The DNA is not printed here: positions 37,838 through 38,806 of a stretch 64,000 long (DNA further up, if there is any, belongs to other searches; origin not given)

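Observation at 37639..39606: Cobalamin riboswitch controlling an uncharacterised exported dockerin-tailed protein plus an H-X9-DG pseudopilin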

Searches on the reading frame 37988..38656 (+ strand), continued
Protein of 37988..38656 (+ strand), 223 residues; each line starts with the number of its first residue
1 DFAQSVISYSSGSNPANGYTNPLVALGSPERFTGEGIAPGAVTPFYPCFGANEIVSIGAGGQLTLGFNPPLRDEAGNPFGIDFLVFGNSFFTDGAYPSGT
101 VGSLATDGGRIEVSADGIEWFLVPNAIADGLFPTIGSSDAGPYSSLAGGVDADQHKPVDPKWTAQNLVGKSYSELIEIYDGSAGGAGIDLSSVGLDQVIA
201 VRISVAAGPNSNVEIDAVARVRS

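Call 81: search_protein_families(library=pfam, proteins=[L121:1156-3243:-, L130:1277-3388:-, L121:1-1291:-, L138:6693-7595:+, L138:7699-8712:+, L152:7244-7867:+, L092:4778-5344:+, L098:3169-3852:+, L098:4781-5428:+, L153:2023-3018:+], max_evalue=0.01)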
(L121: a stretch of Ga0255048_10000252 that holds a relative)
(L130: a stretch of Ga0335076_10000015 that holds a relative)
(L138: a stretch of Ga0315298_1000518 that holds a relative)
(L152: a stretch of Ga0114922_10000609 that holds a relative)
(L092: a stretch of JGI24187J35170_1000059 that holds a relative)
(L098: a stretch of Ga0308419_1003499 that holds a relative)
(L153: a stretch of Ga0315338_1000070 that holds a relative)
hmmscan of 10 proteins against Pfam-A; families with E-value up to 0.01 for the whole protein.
L121:1156-3243:- (695 aa): 3 families
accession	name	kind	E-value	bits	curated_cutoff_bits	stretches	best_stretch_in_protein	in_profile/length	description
PF00593.30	TonB_dep_Rec_b-barrel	-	7.8e-40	138.5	27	1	256-665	18-435/436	TonB dependent receptor-like, beta-barrel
PF07715.20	Plug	-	4.2e-22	79.1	23.9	1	50-147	9-107/107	TonB-dependent Receptor Plug Domain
PF14905.12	OMP_b-brl_3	-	0.00077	19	27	1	442-584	152-301/408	Outer membrane protein beta-barrel family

L130:1277-3388:- (703 aa): 2 families
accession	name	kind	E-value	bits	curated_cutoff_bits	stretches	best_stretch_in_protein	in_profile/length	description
PF00593.30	TonB_dep_Rec_b-barrel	-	4.3e-28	99.8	27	1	327-675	149-436/436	TonB dependent receptor-like, beta-barrel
PF07715.20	Plug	-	1.4e-22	80.6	23.9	1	45-143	9-107/107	TonB-dependent Receptor Plug Domain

L121:1-1291:- (430 aa): 0 families

L138:6693-7595:+ (300 aa): 2 families
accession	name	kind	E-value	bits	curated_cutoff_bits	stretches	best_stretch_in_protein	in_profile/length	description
PF00781.29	DAGK_cat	-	1.1e-29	103.1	23.6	1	6-127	2-123/125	Diacylglycerol kinase catalytic domain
PF19279.4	YegS_C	-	4.4e-19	69.2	27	1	147-298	4-157/158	YegS C-terminal NAD kinase beta sandwich-like domain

L138:7699-8712:+ (337 aa): 8 families
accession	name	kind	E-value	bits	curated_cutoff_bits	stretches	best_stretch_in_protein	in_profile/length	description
PF01370.27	Epimerase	-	2.1e-32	112.9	20.9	1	4-231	2-240/240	NAD dependent epimerase/dehydratase family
PF01073.25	3Beta_HSD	-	4.8e-26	91.9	22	1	5-221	2-231/280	3-beta hydroxysteroid dehydrogenase/isomerase family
PF07993.18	NAD_binding_4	-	1.2e-23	84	20.1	2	56-185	82-215/258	Male sterility protein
PF13460.12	NAD_binding_10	-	1.9e-16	60.9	27.2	1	7-171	1-145/184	NAD(P)H-binding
PF16363.11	GDP_Man_Dehyd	-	4.2e-12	46.6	27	1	4-226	1-244/332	GDP-mannose 4,6 dehydratase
PF02719.21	Polysacc_synt_2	-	1.7e-10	41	20.2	1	4-111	2-128/293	Polysaccharide biosynthesis protein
PF05368.20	NmrA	-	6.5e-10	39.5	27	1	4-114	6-110/298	NmrA-like family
PF04321.23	RmlD_sub_bind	-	4.9e-06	26.3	27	1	1-156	1-138/287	RmlD substrate binding domain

L152:7244-7867:+ (207 aa): 0 families

L092:4778-5344:+ (188 aa): 1 family
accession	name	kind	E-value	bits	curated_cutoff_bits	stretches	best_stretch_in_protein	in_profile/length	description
PF01923.23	Cob_adeno_trans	-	3.2e-56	190.5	24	1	20-181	1-170/171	Cobalamin adenosyltransferase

L098:3169-3852:+ (227 aa): 1 family
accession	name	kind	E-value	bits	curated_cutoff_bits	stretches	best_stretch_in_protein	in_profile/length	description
PF07589.16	PEP-CTERM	-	0.00012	22.5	20.7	1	201-226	1-24/24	PEP-CTERM motif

L098:4781-5428:+ (215 aa): 1 family
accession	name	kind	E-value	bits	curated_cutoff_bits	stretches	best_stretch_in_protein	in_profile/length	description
PF07589.16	PEP-CTERM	-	8e-05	23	20.7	1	190-214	2-24/24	PEP-CTERM motif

L153:2023-3018:+ (331 aa): 0 families

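Call 82: search_solved_structures(query=L152:4814-6322:+, max_evalue=1, show_alignments=0)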
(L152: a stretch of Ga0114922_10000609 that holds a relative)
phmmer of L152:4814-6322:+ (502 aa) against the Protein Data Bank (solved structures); distinct sequences matched with E-value up to 1: 25.
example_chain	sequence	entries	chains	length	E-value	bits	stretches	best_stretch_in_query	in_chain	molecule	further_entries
2yms_A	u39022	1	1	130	2.8e-10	42.8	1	229-358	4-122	OUTER MEMBRANE PROTEIN ASSEMBLY FACTOR BAMB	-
3q54_A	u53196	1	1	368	8.3e-10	41.2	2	210-359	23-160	Outer membrane assembly lipoprotein YfgL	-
7nri_B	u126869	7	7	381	8.5e-10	41.2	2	210-358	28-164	Outer membrane protein assembly factor BamB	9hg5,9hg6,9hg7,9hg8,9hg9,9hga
5ayw_B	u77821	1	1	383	9.6e-10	41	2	210-358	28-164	Outer membrane protein assembly factor BamB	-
28jl_B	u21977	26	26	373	9.7e-10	41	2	210-358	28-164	Outer membrane protein assembly factor BamB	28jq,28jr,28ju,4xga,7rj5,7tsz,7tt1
5ljo_B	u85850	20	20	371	1e-09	40.9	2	210-358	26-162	Outer membrane protein assembly factor BamB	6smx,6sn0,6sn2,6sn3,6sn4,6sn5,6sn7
5d0o_B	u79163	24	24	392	1.1e-09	40.8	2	210-358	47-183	Outer membrane protein assembly factor BamB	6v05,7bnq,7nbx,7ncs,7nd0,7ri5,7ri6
8spr_B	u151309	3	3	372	1.1e-09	40.8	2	210-358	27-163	Outer membrane protein assembly factor BamB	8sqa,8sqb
3prw_A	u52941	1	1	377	1.2e-09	40.7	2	210-358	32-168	Lipoprotein yfgL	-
3q7m_A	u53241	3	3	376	1.2e-09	40.7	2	210-358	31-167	Lipoprotein yfgL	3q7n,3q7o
8adg_B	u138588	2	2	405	1.2e-09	40.7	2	210-358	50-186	Outer membrane protein assembly factor BamB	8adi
2yh3_A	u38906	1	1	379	1.3e-09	40.5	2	210-358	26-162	LIPOPROTEIN YFGL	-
6lyq_B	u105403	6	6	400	1.5e-09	40.4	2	210-358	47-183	Outer membrane protein assembly factor BamB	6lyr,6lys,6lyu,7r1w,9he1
3p1l_A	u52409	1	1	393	1.5e-09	40.4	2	210-358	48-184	Lipoprotein yfgL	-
4pk1_A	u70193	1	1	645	3e-09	39.4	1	210-358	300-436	Chimera protein of Outer membrane protein assembly factors BamA and BamB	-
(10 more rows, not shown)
